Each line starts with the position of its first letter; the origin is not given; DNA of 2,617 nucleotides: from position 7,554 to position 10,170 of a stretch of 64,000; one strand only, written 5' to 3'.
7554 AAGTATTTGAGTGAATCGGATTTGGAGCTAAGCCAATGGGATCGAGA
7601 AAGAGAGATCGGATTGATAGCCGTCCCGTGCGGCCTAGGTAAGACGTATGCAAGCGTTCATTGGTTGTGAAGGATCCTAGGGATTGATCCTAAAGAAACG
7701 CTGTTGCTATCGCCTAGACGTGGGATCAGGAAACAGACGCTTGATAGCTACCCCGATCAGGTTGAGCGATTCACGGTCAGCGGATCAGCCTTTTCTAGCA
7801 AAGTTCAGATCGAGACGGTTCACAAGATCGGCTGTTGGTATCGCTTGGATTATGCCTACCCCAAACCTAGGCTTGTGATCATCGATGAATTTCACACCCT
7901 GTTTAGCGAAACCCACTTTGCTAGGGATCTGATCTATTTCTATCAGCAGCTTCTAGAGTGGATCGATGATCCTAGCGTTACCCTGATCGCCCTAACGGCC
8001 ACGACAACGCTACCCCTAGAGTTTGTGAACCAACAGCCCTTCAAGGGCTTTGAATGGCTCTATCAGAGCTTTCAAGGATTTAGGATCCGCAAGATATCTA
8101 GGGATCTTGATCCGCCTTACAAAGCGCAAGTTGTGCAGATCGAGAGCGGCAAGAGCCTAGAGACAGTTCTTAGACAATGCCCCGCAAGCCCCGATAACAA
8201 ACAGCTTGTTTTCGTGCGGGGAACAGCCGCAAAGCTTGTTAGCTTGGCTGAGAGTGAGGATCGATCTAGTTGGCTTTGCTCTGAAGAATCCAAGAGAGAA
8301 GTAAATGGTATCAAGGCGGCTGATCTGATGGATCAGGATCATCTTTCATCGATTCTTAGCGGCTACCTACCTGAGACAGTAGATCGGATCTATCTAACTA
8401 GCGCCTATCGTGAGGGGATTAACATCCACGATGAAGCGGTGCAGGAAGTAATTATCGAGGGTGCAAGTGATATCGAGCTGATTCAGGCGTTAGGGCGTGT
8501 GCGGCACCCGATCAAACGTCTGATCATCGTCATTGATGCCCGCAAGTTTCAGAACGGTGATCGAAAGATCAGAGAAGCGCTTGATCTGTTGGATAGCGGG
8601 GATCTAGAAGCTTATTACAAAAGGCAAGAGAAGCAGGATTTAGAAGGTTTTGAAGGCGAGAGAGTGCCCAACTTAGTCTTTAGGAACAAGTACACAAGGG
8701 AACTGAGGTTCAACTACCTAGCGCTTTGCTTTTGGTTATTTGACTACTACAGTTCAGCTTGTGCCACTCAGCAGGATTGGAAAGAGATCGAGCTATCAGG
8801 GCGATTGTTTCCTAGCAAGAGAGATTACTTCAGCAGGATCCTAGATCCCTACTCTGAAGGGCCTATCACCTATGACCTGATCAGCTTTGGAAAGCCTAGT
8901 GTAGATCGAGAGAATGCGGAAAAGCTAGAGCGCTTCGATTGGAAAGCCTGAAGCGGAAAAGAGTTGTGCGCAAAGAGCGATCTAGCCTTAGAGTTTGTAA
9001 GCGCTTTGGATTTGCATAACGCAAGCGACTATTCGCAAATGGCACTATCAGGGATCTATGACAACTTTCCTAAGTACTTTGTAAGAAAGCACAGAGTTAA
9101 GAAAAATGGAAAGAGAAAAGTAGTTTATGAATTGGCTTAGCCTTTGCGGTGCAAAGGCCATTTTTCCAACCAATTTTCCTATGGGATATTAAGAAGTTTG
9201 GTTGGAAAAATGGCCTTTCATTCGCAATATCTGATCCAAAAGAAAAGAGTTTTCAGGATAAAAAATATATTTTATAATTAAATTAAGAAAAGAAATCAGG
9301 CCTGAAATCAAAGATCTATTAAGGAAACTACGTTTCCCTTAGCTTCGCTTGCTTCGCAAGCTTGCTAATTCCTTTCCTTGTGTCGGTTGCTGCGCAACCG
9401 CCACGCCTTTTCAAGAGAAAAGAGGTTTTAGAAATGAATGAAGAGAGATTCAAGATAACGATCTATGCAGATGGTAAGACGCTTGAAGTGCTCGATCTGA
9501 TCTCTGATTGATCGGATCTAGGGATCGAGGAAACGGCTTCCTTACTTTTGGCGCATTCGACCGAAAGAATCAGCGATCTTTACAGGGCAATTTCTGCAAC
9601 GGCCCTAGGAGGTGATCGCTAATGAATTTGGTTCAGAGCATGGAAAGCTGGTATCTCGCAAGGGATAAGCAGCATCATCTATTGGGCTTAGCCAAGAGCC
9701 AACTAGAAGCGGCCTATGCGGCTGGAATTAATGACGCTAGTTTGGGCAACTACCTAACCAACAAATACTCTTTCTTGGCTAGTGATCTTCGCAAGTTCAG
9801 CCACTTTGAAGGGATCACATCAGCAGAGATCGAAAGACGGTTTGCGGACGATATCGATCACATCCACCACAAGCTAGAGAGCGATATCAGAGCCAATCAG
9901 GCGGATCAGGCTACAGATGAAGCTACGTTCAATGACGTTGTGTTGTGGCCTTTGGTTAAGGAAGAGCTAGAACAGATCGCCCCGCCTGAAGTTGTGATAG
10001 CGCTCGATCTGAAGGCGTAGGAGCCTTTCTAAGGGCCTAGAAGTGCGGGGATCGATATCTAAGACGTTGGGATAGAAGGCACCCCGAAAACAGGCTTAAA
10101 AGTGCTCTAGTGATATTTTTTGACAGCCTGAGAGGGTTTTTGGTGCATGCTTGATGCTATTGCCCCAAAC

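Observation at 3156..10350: Low-GC integrative element inserted into the start codon region of ettA, splitting the gene from its native promoter and SD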

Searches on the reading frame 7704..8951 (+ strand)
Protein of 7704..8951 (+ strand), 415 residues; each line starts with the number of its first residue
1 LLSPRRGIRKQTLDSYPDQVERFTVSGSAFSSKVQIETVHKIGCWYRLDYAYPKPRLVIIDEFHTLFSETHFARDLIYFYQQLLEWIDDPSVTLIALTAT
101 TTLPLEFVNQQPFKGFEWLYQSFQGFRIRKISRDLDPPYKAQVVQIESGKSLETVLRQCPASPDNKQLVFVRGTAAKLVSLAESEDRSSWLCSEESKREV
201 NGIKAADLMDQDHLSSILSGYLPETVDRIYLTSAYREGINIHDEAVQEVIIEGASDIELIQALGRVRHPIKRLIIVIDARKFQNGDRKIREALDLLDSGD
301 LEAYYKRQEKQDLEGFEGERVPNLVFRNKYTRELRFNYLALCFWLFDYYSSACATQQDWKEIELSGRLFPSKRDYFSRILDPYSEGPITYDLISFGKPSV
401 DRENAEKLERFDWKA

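Call 7: search_protein_families(library=pfam, proteins=[window:7704-8951:+], max_evalue=0.01)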
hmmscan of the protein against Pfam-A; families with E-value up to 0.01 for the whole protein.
window:7704-8951:+ (415 aa): 1 family
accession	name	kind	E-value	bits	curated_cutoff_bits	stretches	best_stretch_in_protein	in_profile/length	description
PF00270.35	DEAD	-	0.0043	17.3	26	1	52-102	115-161/167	DEAD/DEAH box helicase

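Call 8: search_protein_families(library=phrogs, proteins=[window:7704-8951:+], max_evalue=0.01)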
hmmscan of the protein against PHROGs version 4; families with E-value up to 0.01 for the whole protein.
window:7704-8951:+ (415 aa): 0 families

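Call 40: search_protein_families(library=ncbifam, proteins=[window:7704-8951:+], max_evalue=0.01)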
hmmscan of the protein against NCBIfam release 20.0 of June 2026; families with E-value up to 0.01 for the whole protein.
window:7704-8951:+ (415 aa): 0 families

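Call 41: search_protein_families(library=padloc, proteins=[window:7704-8951:+], max_evalue=0.01)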
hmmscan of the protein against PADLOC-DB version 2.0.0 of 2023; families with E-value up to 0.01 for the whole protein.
window:7704-8951:+ (415 aa): 0 families

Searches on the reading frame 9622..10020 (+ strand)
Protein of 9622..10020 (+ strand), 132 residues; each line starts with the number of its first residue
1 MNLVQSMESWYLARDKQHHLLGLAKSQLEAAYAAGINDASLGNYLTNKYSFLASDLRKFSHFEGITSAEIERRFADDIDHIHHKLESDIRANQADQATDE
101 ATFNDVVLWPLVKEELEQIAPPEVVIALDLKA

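Call 7: search_protein_families(library=pfam, proteins=[window:9622-10020:+], max_evalue=0.01)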
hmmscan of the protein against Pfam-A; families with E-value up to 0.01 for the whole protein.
window:9622-10020:+ (132 aa): 0 families

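Call 8: search_protein_families(library=phrogs, proteins=[window:9622-10020:+], max_evalue=0.01)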
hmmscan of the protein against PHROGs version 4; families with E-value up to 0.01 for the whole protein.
window:9622-10020:+ (132 aa): 0 families

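Call 40: search_protein_families(library=ncbifam, proteins=[window:9622-10020:+], max_evalue=0.01)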
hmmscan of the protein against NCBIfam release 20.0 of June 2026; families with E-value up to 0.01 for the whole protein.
window:9622-10020:+ (132 aa): 0 families

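Call 41: search_protein_families(library=padloc, proteins=[window:9622-10020:+], max_evalue=0.01)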
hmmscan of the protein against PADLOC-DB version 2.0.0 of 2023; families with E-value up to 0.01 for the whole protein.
window:9622-10020:+ (132 aa): 0 families

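Call 91: find_homologous_proteins(query=window:9622-10020:+, max_evalue=0.001)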
Query window:9622-10020:+ (132 aa): 28 proteins with E <= 0.001 among 41 candidates.
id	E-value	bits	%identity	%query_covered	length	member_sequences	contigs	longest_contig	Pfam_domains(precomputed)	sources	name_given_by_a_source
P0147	1.2e-76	273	95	100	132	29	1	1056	-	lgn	-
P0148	1.5e-72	260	89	100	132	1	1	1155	-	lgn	-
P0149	1.5e-69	250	85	100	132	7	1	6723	-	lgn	-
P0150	2.6e-68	246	90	95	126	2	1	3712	-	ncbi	-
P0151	1.7e-64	234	80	100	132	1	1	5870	-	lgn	-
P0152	8.8e-60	218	83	86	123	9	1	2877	-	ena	-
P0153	2.2e-57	211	73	100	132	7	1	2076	-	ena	-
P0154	2.4e-55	204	86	85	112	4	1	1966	-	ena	-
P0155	4.2e-54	200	76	92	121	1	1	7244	-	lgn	-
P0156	7.6e-54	199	83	85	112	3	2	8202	-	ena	-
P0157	7.7e-54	199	74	92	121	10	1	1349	-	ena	-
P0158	6.3e-53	196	90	77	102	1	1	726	-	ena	-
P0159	6.6e-53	196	85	85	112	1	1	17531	-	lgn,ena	-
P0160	4.4e-52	194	74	92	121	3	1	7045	-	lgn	-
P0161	8.6e-52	193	85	80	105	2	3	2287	-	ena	-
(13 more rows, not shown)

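Call 96: predict_structure(alignment_id=A4)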
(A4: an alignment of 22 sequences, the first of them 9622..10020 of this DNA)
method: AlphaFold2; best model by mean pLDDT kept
length: 132 residues; sequences in the alignment: 22
mean_pLDDT: 49.1   pTM: 0.27
mean pLDDT of the five models: 49.1, 47.9, 47.0, 46.3, 44.1
residues with pLDDT >= 90: 0; 70-90: 0; 50-70: 67; < 50: 65
segments of 3 or more residues with pLDDT < 50: 1-17, 48-67, 69-71, 92-96, 120-132
pLDDT, mean of each block of 10 residues (from residue 1): 36 46 55 51 51 43 47 55 55 51 59 52 39 36
secondary structure, 60 per line:
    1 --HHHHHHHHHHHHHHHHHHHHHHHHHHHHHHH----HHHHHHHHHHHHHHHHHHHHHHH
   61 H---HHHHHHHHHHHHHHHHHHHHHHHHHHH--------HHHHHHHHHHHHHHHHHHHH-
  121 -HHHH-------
elements in order: H3-33 H38-61 H65-91 H100-119 H122-125
